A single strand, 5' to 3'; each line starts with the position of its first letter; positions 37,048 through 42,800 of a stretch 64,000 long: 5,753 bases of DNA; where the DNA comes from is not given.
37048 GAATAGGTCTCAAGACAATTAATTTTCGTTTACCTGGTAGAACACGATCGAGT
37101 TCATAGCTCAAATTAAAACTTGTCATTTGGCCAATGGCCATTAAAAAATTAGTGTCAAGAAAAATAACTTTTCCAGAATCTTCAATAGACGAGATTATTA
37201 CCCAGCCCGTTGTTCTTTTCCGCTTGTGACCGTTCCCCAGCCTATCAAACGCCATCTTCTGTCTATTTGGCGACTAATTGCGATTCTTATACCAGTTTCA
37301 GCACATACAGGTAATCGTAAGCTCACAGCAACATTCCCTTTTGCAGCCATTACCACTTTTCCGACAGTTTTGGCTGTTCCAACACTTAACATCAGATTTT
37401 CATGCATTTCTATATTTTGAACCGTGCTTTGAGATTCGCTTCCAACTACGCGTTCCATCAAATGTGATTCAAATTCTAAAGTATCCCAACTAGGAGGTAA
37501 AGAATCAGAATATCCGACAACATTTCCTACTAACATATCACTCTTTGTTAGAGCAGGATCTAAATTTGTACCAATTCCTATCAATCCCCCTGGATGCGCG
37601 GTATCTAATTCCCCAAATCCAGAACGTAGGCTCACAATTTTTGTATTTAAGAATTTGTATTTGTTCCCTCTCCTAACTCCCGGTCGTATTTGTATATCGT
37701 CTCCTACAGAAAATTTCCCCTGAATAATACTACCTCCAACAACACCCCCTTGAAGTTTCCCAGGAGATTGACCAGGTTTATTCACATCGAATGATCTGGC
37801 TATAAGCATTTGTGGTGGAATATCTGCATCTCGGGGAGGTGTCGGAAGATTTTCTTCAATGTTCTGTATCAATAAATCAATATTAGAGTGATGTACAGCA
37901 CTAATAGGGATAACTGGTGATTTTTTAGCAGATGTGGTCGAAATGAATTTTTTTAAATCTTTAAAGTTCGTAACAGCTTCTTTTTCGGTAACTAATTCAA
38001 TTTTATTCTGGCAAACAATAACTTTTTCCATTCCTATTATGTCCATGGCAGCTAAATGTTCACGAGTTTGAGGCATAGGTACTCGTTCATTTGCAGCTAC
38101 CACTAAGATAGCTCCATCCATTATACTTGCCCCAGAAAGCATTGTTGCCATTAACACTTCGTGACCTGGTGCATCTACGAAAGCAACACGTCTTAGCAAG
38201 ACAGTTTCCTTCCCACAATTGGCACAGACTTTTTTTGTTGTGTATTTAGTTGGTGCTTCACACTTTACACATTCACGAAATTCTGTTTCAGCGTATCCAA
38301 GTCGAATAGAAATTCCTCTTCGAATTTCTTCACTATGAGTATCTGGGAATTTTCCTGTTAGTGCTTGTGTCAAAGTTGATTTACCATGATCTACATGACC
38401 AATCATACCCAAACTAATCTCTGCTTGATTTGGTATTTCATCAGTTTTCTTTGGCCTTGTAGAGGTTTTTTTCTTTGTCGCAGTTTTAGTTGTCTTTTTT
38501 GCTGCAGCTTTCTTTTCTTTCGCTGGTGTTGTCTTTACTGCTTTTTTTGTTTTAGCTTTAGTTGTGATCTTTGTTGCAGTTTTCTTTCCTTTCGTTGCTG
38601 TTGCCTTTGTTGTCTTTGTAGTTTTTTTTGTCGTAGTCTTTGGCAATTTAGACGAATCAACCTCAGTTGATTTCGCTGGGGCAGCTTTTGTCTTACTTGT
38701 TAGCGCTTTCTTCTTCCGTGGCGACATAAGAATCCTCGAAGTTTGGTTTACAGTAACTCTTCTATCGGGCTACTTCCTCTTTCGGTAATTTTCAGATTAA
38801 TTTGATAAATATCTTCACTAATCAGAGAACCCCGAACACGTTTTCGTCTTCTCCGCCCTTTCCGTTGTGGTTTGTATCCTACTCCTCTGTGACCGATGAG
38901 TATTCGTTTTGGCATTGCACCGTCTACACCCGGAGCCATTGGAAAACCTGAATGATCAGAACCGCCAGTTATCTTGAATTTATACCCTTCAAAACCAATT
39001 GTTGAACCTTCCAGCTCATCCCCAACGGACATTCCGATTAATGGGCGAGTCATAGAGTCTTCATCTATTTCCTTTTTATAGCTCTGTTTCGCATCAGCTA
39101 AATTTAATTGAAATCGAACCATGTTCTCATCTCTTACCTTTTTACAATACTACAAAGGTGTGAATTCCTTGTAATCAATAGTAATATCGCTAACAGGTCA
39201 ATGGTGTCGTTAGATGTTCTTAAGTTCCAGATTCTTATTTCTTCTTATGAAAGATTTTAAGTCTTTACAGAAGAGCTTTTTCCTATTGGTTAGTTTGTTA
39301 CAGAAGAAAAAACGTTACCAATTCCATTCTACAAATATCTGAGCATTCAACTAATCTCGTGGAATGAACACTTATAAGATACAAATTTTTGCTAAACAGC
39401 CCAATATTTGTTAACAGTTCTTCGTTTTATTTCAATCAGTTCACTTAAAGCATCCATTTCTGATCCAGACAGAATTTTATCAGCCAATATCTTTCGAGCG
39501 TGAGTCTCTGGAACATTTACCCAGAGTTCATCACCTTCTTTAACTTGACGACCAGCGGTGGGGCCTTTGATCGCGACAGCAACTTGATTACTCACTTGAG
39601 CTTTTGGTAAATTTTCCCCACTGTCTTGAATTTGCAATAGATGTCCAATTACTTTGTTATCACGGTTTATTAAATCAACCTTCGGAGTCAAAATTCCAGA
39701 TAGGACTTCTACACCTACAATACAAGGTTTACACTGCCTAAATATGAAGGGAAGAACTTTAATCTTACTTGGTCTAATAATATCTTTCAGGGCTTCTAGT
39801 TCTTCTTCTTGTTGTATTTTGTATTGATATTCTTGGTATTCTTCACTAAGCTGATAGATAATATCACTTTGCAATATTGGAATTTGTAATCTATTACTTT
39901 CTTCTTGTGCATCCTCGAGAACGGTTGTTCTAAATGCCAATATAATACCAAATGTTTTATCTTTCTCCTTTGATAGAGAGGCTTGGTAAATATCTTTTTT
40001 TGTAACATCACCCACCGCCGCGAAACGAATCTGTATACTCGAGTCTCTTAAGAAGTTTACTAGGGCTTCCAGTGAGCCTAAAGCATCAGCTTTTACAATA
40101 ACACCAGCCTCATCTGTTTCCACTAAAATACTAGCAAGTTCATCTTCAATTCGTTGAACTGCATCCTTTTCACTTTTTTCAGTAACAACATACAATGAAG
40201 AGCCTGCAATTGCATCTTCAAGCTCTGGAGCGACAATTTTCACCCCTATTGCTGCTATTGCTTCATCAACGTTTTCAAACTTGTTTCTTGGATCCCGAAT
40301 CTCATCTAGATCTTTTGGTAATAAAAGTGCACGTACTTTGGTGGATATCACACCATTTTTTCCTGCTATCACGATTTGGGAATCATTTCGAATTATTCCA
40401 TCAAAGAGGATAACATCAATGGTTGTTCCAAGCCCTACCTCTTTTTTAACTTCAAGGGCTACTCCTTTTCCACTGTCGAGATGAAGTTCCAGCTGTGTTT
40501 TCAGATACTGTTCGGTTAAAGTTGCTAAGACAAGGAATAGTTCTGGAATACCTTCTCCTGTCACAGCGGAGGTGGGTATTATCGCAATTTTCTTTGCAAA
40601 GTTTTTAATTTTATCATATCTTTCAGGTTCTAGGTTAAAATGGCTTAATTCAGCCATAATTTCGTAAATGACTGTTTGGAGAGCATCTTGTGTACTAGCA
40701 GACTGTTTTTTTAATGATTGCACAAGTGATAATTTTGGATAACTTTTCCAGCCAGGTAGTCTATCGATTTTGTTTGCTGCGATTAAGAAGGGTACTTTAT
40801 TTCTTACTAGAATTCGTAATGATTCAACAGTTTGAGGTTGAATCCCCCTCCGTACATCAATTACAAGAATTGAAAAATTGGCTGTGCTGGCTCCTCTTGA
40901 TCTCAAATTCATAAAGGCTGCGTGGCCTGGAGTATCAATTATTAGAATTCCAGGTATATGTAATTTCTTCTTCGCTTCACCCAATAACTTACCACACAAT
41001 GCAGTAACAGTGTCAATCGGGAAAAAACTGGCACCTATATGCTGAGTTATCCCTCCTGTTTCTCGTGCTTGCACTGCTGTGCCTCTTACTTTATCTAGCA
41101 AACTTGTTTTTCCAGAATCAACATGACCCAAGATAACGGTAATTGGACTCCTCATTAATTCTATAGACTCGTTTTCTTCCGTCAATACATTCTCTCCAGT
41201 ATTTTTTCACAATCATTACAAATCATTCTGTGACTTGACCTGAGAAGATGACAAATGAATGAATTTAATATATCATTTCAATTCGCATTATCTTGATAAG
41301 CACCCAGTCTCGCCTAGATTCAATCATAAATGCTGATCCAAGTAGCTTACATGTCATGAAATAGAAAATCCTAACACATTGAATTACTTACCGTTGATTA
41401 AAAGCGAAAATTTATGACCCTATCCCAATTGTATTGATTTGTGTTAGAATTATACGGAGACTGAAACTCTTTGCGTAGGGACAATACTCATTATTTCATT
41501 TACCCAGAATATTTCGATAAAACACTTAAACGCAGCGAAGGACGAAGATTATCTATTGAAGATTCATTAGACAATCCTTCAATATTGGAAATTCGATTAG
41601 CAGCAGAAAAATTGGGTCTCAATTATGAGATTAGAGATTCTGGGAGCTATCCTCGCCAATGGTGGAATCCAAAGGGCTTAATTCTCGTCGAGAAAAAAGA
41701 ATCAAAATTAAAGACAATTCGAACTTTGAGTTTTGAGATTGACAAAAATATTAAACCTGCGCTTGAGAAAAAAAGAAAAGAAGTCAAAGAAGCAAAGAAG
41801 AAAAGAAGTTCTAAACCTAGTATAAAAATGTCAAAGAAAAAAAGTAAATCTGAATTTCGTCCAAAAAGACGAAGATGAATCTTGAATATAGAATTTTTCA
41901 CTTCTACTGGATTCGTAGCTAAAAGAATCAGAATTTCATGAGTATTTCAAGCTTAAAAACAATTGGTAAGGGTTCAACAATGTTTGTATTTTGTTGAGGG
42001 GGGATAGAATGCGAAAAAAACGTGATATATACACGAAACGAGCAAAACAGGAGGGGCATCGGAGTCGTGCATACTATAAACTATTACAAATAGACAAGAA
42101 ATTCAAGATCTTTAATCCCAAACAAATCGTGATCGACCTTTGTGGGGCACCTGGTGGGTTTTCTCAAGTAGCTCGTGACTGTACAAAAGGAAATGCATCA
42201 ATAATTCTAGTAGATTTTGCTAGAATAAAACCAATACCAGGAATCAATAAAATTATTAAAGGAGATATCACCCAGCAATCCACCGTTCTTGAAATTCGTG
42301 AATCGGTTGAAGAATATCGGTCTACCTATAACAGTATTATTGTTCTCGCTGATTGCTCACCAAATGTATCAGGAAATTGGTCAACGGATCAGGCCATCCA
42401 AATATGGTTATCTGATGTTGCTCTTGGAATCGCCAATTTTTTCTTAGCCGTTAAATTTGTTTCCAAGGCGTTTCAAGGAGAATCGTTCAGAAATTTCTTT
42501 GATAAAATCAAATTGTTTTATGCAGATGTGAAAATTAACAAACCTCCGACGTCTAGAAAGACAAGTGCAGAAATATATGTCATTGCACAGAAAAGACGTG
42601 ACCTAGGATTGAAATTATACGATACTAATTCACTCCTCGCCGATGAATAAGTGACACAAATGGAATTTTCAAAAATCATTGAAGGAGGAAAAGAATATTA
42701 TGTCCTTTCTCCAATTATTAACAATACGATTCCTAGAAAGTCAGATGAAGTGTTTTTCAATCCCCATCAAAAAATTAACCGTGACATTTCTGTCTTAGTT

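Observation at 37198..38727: aIF2-gamma with a ~100-residue Lys/Thr/Ala-rich repetitive N-terminal extension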

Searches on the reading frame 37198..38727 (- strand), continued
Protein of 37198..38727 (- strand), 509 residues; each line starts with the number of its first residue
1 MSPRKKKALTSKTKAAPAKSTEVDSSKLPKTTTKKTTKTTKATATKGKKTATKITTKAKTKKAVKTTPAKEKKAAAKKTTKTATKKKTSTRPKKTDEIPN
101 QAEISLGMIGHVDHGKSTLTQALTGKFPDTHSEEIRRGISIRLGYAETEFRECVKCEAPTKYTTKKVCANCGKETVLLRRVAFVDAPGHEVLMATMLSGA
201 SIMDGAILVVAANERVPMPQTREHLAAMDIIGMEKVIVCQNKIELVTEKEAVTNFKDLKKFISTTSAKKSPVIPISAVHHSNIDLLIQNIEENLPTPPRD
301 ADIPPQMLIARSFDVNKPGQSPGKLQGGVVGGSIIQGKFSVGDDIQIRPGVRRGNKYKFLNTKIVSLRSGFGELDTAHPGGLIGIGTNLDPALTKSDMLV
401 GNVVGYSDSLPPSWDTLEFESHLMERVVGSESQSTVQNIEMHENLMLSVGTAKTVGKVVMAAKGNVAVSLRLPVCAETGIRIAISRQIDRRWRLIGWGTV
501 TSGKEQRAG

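Call 33: predict_structure(alignment_id=A1)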
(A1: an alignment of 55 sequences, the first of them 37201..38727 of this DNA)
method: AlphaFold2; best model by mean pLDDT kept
length: 509 residues; sequences in the alignment: 55
mean_pLDDT: 77.7   pTM: 0.73
mean pLDDT of the five models: 77.7, 77.0, 76.9, 76.7, 75.0
residues with pLDDT >= 90: 237; 70-90: 121; 50-70: 46; < 50: 105
segments of 3 or more residues with pLDDT < 50: 1-17, 22-95, 132-141
pLDDT, mean of each block of 10 residues (from residue 1): 40 48 44 41 39 38 40 41 40 59 89 80 80 43 77 95 95 95 73 66 90 85 84 89 93 95 91 94 96 91 91 64 71 92 95 88 91 90 88 77 93 95 82 80 94 93 94 93 89 90 80
secondary structure, 60 per line:
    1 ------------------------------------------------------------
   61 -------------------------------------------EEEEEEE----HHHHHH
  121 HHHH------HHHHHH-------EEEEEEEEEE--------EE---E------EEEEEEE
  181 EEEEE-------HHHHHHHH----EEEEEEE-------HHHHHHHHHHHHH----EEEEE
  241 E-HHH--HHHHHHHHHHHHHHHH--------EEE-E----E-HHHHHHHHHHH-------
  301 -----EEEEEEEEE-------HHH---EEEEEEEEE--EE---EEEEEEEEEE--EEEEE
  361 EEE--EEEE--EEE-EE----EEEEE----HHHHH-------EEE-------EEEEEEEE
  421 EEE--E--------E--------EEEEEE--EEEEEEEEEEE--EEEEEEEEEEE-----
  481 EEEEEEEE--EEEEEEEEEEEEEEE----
elements in order: E104-110 H115-124 H131-136 E144-153 E174-185 H193-200 E205-211 H219-231 E236-241 H248-263 E272-274 H283-293 E306-314 E328-336 E344-353 E356-363 E366-369 E372-374 E382-386 H391-395 E403-405 E413-423 E444-449 E452-462 E465-475 E481-488 E491-505

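Call 63: find_encoding_contigs(protein=P0001, flank=2000, max_places=3)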
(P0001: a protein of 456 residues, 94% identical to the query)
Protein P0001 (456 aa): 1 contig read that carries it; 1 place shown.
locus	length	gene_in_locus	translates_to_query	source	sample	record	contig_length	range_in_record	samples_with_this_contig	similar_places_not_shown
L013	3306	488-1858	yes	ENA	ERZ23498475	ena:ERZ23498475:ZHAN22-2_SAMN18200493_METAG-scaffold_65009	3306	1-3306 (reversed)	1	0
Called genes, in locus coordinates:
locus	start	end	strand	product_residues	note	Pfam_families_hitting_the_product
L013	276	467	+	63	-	PF01092:Ribosomal_S6e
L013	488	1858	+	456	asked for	PF00009:GTP_EFTU, PF03144:GTP_EFTU_D2, PF09173:eIF2_C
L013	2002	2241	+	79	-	-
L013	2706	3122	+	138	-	PF01778:Ribosomal_L28e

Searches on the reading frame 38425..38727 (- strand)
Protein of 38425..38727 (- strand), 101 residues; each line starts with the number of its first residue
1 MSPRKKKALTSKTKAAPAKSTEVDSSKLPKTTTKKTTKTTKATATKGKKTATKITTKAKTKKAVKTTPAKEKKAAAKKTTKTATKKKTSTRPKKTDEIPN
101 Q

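Call 30: search_protein_representatives(protein=window:38431-38727:-)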
Query: 99 residues. Proteins with E-value up to 0.001 (for the whole library): 0; up to 1e-10: 0; up to 1e-30: 0. The best 0 are listed.

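Call 58: search_protein_families(library=pfam, proteins=[window:38425-38727:-], max_evalue=10)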
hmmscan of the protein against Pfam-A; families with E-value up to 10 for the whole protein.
seq(101 aa): 0 families

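Call 59: search_solved_structures(query=window:38425-38727:-, max_evalue=10)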
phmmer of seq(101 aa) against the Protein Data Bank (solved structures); distinct sequences matched with E-value up to 10: 0.

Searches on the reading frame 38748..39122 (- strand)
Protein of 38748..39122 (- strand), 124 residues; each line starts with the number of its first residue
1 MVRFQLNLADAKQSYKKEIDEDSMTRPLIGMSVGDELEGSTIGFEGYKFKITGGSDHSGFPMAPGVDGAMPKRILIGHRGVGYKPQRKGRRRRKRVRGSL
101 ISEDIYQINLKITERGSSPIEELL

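Call 6: search_protein_families(library=pfam, proteins=[window:38748-39122:-])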
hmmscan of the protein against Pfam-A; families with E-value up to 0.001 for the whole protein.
window:38748-39122:- (124 aa): 1 family
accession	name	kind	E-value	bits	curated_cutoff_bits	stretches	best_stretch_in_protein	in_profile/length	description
PF01092.24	Ribosomal_S6e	-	1.8e-38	131.7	26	1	4-124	1-124/125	Ribosomal protein S6e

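Call 7: search_protein_families(library=ncbifam, proteins=[window:38748-39122:-])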
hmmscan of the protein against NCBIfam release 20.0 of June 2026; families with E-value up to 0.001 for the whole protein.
window:38748-39122:- (124 aa): 3 families
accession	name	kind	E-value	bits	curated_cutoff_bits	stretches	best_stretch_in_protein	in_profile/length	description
NF003294.0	PRK04290.1-3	equivalog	3.2e-40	137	135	1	1-124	1-124/133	30S ribosomal protein S6e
NF003292.0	PRK04290.1-1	equivalog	6.3e-31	107.8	253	1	14-114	117-215/216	30S ribosomal protein S6e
NF003293.0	PRK04290.1-2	equivalog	6.7e-26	91.1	176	1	1-112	1-117/148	30S ribosomal protein S6e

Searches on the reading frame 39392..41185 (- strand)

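Call 6: search_protein_families(library=pfam, proteins=[window:39392-41185:-])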
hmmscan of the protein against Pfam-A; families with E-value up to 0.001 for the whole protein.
window:39392-41185:- (597 aa): 6 families
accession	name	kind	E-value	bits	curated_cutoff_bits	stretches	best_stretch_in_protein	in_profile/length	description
PF00009.33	GTP_EFTU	-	4.9e-29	101.7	26.5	1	15-223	5-185/188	Elongation factor Tu GTP binding domain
PF14578.12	GTP_EFTU_D4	-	1.4e-24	86.2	23.8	1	471-554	1-85/86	Elongation factor Tu domain 4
PF11987.13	IF-2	-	9.7e-18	64.6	27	1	337-450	3-116/117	Translation-initiation factor 2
PF01926.29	MMR_HSR1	-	4.2e-07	30.5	21.9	1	17-139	3-113/113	50S ribosome-binding GTPase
PF03144.31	GTP_EFTU_D2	-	1.5e-05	25.8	30.3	1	253-331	1-72/73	Elongation factor Tu domain 2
PF03029.23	ATP_bind_1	-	5.5e-05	23.5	27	1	57-183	72-213/240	Conserved hypothetical ATP binding protein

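Call 7: search_protein_families(library=ncbifam, proteins=[window:39392-41185:-])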
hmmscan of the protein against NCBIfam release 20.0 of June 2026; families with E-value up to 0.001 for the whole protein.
window:39392-41185:- (597 aa): 35 families (the best 25 are shown)
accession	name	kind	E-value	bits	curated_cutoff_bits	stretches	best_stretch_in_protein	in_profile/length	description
NF003078.0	PRK04004.1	equivalog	1.8e-224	746.8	468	1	6-596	4-597/598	translation initiation factor IF-2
TIGR00491.2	aIF-2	equivalog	1.4e-203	677.6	554.75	1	11-595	2-589/591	translation initiation factor IF-2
NF011418.0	PRK14845.1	equivalog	1.5e-190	635.4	756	1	27-596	475-1048/1049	translation initiation factor IF-2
TIGR00487.1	IF-2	equivalog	1.4e-44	152.8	424.4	2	3-142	77-199/587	translation initiation factor IF-2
TIGR00231.1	small_GTP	domain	3.6e-19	69.1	42.5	1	17-143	7-125/164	GTP-binding protein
TIGR00475.1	selB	equivalog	1.8e-16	60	242.25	1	17-143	4-116/581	selenocysteine-specific translation elongation factor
NF012153.1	tet_protect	equivalog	3.1e-10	39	775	1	81-142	68-129/614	tetracycline resistance ribosomal protection protein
NF009892.0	PRK13351.1-3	equivalog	5.3e-10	38.4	640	1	18-143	8-138/623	elongation factor G-like protein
NF000120.3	47473_otr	exception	1.7e-09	36.8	900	1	18-143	7-132/608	tetracycline resistance ribosomal protection protein Otr(A)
NF009381.0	PRK12740.1-5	subfamily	2.7e-09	36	583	1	17-142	13-138/692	elongation factor G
TIGR03680.1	eif2g_arch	equivalog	3.3e-09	36.5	514.5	1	18-141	10-146/407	translation initiation factor IF-2 subunit gamma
TIGR01394.1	TypA_BipA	equivalog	5.2e-09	34.9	757.3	1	18-143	6-129/594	translational GTPase TypA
NF033148.1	tet_protect_M_W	exception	2.5e-08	32.7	1100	1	18-142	8-132/639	TetM/TetW/TetO/TetS family tetracycline resistance ribosomal protection protein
NF003077.0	PRK04000.1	equivalog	4.7e-08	32.6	315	1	18-143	14-152/412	translation initiation factor IF-2 subunit gamma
NF009891.0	PRK13351.1-1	equivalog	7.3e-08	31.4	597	1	17-161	13-153/681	elongation factor G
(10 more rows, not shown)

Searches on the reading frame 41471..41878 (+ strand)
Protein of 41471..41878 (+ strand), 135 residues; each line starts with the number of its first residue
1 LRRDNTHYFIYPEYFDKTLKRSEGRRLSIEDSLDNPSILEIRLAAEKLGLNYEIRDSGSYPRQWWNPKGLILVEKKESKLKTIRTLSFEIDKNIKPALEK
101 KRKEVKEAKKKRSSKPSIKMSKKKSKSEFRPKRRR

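Call 42: search_protein_families(library=pfam, proteins=[window:41471-41878:+], max_evalue=0.01)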
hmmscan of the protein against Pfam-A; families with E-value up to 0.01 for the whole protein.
window:41471-41878:+ (135 aa): 1 family
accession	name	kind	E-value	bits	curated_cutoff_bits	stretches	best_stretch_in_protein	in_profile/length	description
PF01922.23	SRP19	-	1.6e-20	74.1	25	1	10-90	2-88/95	SRP19 protein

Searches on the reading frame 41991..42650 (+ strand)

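Call 42: search_protein_families(library=pfam, proteins=[window:41991-42650:+], max_evalue=0.01)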
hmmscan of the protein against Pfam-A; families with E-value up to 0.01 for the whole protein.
window:41991-42650:+ (219 aa): 1 family
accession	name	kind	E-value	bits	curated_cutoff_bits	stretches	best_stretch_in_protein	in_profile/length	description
PF01728.25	FtsJ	-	2.7e-41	141.9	24.1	1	24-202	2-181/181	FtsJ-like methyltransferase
